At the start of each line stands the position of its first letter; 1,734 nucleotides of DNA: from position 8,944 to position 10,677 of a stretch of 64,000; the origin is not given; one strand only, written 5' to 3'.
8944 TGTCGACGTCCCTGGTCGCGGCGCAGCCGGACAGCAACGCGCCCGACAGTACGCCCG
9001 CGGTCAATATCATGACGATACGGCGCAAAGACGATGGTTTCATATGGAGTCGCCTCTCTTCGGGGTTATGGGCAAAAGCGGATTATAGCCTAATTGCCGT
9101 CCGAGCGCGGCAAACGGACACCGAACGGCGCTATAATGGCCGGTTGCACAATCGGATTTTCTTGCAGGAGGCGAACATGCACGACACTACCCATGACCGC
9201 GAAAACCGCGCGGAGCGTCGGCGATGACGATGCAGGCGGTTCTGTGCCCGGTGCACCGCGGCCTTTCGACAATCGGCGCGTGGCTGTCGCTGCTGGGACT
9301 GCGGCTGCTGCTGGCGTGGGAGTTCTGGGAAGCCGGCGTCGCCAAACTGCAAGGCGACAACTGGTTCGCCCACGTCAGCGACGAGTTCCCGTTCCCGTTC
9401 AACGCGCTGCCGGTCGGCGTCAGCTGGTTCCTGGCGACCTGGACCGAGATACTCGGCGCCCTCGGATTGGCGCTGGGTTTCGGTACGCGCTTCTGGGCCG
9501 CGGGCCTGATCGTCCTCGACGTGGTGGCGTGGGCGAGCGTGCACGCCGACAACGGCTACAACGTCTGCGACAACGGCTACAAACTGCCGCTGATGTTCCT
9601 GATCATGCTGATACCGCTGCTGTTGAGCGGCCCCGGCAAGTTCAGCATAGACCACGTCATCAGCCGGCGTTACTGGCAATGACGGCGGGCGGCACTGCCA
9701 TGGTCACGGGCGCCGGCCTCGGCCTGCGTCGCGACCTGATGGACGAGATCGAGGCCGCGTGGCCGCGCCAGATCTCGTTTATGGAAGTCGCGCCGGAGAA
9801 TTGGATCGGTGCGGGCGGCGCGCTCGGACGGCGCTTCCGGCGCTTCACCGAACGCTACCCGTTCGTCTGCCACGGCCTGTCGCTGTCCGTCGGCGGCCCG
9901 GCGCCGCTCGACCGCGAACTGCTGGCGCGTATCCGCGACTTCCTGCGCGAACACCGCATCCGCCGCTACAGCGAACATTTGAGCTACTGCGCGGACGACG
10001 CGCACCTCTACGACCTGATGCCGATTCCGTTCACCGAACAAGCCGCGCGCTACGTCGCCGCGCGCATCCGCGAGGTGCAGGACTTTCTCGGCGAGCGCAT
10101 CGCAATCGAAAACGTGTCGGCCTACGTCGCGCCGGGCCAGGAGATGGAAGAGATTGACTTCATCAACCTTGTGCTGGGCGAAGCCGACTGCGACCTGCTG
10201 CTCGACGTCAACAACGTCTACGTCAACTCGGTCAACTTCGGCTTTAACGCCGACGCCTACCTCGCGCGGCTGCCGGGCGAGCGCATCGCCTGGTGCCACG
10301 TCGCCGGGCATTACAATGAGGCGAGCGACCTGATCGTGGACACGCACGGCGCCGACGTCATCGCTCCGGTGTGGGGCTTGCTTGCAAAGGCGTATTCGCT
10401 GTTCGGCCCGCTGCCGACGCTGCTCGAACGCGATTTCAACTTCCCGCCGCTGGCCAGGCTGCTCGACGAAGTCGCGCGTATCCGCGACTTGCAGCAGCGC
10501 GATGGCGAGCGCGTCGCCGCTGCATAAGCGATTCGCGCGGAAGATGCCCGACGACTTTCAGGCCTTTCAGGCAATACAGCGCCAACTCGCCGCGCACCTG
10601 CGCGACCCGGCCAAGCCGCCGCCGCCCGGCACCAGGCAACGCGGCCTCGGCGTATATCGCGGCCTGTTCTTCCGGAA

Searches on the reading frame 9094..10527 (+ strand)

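Call 46: search_protein_families(library=pfam, proteins=[window:9094-10527:+], max_evalue=0.0001)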
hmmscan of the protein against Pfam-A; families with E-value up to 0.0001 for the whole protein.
window:9094-10527:+ (477 aa): 1 family
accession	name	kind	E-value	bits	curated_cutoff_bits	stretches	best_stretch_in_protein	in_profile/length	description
PF05114.20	MbnB_TglH_ChrH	-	3.1e-100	335.2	25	1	206-467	1-262/263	RiPP precursor modification enzyme MbnB/TglH/ChrH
